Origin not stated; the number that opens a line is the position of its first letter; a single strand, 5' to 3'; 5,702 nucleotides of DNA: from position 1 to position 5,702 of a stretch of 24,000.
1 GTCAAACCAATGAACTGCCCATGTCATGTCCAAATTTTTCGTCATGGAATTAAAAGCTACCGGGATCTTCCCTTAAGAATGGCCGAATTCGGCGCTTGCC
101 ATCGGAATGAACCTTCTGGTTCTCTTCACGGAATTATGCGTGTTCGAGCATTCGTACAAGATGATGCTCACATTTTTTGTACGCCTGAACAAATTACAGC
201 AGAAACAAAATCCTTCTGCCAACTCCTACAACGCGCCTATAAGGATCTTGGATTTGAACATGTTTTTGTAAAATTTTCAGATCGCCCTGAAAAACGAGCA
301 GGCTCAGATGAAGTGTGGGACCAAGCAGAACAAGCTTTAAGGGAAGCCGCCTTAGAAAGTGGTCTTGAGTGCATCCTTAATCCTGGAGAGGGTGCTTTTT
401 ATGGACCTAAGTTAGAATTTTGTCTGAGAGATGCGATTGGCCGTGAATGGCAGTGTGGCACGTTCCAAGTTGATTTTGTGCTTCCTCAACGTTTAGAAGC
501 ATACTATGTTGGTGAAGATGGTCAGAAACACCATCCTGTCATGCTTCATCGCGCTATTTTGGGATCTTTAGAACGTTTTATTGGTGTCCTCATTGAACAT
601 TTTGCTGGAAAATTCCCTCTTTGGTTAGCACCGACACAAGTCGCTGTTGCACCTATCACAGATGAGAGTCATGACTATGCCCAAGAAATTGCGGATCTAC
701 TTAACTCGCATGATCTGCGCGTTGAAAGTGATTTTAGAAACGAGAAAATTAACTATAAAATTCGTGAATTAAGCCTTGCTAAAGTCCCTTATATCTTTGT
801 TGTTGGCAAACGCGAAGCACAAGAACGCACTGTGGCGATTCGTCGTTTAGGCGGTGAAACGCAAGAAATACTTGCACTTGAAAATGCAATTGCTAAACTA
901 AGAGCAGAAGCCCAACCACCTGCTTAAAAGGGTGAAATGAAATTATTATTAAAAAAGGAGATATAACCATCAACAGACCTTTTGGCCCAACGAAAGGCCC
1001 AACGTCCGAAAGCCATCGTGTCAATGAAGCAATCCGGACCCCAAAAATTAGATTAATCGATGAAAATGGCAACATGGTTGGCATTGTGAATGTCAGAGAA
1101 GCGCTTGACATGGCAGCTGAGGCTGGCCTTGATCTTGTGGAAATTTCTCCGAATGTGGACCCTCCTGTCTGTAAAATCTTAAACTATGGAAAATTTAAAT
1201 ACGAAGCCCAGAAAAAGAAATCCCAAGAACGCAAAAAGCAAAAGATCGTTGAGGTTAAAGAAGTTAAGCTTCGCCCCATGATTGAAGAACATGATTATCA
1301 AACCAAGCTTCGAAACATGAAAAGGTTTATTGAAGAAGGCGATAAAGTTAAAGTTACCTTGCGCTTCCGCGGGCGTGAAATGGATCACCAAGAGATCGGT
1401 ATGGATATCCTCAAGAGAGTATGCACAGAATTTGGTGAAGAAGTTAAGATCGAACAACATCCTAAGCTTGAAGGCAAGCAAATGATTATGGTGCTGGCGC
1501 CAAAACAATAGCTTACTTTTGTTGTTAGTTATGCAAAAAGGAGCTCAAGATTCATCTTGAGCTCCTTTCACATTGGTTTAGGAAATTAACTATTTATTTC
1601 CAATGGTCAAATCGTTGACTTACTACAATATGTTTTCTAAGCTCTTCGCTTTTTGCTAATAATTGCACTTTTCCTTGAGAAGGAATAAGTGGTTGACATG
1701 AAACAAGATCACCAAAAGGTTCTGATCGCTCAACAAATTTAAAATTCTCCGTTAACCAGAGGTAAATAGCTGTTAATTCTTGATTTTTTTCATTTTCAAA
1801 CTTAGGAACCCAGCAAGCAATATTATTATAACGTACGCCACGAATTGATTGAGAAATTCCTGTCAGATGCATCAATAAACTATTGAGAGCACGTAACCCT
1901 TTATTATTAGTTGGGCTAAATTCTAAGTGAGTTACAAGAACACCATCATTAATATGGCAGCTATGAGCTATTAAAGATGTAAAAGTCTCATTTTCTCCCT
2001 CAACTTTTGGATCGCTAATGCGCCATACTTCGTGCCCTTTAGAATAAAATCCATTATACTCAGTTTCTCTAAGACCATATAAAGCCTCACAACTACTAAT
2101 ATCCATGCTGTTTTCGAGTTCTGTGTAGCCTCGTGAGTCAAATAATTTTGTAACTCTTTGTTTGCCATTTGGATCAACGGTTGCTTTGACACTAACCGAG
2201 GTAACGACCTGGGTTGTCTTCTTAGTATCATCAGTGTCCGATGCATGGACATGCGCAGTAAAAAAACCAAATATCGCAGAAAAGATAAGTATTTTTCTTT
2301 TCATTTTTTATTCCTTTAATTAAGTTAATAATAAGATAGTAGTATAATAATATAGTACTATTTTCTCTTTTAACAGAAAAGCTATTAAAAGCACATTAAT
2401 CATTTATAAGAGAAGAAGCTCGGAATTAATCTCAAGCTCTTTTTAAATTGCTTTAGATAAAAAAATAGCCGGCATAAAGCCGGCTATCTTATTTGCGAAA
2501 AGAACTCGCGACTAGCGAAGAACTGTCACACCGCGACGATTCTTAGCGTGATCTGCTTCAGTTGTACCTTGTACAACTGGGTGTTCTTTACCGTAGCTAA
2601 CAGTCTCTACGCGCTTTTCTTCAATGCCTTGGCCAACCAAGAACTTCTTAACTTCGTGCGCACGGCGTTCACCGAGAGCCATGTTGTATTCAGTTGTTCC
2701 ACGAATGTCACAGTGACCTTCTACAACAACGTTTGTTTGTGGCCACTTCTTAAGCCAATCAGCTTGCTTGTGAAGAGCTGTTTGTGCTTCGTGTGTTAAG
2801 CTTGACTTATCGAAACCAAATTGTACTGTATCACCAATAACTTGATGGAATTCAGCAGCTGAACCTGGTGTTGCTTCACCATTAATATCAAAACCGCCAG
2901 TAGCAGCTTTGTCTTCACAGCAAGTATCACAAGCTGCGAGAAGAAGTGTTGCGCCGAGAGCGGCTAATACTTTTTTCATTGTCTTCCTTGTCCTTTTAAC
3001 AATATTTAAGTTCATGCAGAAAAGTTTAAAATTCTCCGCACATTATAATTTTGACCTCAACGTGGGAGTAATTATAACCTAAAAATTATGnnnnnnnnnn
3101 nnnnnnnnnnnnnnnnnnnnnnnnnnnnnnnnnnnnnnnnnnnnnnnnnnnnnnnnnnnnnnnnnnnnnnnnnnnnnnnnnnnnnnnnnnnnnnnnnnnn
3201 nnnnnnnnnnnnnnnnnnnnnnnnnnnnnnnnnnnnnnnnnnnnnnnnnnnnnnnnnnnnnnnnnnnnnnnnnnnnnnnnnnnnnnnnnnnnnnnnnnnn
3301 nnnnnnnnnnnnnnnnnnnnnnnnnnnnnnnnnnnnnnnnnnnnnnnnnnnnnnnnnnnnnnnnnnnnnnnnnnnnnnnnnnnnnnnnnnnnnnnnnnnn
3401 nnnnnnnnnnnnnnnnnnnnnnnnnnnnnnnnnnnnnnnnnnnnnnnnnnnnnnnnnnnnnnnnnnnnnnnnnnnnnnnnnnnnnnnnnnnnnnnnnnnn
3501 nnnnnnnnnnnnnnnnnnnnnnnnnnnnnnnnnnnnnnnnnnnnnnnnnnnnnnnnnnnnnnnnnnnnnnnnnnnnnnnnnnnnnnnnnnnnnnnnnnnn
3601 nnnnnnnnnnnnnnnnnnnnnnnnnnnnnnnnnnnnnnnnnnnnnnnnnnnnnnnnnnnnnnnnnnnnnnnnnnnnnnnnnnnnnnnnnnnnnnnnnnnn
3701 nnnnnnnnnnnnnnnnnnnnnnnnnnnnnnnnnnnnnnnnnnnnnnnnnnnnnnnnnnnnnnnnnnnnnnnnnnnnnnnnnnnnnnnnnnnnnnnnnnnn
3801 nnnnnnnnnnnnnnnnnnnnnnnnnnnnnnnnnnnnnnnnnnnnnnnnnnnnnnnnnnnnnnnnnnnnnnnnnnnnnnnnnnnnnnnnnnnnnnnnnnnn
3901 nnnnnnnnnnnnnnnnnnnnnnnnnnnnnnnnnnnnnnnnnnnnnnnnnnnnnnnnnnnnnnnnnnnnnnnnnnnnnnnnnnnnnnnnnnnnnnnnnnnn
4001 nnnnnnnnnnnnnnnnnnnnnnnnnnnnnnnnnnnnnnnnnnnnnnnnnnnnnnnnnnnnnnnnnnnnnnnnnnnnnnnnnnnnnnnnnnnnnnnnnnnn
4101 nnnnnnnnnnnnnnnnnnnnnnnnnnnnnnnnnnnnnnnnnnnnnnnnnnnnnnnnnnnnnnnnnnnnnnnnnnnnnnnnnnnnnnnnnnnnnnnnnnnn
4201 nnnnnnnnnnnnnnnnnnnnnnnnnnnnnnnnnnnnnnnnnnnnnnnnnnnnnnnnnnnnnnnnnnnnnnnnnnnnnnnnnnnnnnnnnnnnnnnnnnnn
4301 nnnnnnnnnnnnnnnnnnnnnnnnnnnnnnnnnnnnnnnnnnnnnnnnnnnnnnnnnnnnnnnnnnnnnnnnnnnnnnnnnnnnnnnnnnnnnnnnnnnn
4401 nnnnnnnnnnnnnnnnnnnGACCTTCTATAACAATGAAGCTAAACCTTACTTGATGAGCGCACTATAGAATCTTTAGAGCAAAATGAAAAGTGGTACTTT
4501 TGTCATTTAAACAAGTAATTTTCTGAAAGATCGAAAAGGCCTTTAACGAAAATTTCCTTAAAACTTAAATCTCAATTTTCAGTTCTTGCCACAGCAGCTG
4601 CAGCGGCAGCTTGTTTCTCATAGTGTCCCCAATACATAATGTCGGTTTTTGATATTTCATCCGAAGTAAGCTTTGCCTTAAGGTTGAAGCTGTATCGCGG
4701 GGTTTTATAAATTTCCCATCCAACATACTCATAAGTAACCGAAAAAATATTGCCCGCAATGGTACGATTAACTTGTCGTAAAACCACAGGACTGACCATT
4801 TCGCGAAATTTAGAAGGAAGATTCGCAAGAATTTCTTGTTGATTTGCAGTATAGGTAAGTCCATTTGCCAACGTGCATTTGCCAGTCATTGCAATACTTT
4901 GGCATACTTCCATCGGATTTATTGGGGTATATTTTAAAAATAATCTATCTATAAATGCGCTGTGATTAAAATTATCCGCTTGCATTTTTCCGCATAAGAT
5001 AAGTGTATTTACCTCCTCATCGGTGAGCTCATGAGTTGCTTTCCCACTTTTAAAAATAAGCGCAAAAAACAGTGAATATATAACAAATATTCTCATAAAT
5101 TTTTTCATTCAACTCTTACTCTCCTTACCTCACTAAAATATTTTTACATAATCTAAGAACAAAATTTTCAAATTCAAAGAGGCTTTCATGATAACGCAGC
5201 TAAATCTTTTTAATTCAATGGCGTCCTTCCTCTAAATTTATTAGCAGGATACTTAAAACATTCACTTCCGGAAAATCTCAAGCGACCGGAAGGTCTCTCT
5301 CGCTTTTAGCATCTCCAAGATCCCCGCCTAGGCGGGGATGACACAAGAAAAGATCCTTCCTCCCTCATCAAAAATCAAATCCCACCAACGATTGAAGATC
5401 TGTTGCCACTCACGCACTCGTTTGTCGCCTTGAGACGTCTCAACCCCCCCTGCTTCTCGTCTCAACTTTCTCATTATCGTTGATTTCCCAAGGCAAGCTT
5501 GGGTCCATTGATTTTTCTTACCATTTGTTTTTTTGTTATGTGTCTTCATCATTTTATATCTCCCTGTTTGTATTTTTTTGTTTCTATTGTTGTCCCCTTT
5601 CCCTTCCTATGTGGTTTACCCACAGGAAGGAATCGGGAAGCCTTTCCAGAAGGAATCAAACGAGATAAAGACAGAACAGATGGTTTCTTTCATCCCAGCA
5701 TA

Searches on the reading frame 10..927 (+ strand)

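Call 95: search_protein_families(library=pfam, proteins=[window:10-927:+], max_evalue=0.0001)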
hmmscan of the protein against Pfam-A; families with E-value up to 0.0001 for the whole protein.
window:10-927:+ (305 aa): 2 families
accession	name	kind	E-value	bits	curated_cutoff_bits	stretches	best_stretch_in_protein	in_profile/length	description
PF00587.30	tRNA-synt_2b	-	7.3e-45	153.7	29.3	1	1-198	16-179/179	tRNA synthetase class II core domain (G, H, P, S and T)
PF03129.25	HGTP_anticodon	-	1.2e-21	77.1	21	1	210-299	1-93/94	Anticodon binding domain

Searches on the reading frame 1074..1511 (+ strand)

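Call 95: search_protein_families(library=pfam, proteins=[window:1074-1511:+], max_evalue=0.0001)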
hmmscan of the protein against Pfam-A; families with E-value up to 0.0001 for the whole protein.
window:1074-1511:+ (145 aa): 2 families
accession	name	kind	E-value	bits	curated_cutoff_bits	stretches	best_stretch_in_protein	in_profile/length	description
PF00707.27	IF3_C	-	1.7e-37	127.6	34.8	1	59-144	1-86/86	Translation initiation factor IF-3, C-terminal domain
PF05198.21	IF3_N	-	9.6e-23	80.6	26.9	1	2-50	20-68/70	Translation initiation factor IF-3, N-terminal domain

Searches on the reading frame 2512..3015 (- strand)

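Call 11: search_protein_families(library=pfam, proteins=[window:2512-3015:-], max_evalue=0.01)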
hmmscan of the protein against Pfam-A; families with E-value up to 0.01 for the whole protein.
window:2512-3015:- (167 aa): 3 families
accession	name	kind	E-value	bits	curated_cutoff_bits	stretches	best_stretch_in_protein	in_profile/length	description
PF00691.25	OmpA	-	2e-23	83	27.2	1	66-160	2-98/98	OmpA family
PF05359.17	DUF748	-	0.0037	15.8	50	0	62-103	879-920/1037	Domain of Unknown Function (DUF748)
PF08139.17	LPAM_1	-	0.0053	17.6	20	1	13-29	1-17/18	Prokaryotic membrane lipoprotein lipid attachment site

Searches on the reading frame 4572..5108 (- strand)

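Call 11: search_protein_families(library=pfam, proteins=[window:4572-5108:-], max_evalue=0.01)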
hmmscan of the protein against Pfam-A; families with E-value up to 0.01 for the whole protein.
window:4572-5108:- (178 aa): 0 families

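Call 77: search_protein_families(library=pfam, proteins=[window:4572-5108:-], max_evalue=1)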
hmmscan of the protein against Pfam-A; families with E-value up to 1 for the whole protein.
window:4572-5108:- (178 aa): 2 families
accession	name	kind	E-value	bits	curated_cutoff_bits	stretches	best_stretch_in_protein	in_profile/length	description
PF10548.14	P22_AR_C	-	0.033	14.7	22.4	0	23-37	2-16/73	P22AR C-terminal domain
PF17930.7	LpxI_N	-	0.13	12.7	25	1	20-60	53-92/129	LpxI N-terminal domain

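Call 93: search_protein_families(library=padloc, proteins=[window:4572-5108:-], max_evalue=0.01)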
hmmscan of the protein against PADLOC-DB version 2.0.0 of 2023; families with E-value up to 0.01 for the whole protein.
window:4572-5108:- (178 aa): 0 families

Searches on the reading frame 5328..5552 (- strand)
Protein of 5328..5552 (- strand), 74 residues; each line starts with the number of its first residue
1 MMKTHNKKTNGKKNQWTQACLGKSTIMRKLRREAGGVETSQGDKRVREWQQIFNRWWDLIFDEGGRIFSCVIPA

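Call 77: search_protein_families(library=pfam, proteins=[window:5328-5552:-], max_evalue=1)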
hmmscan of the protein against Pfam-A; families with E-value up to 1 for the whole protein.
window:5328-5552:- (74 aa): 1 family
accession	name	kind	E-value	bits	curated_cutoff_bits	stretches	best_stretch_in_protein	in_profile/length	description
PF25559.1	DUF7931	-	0.03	14.4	27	1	24-58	104-138/149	Domain of unknown function (DUF7931)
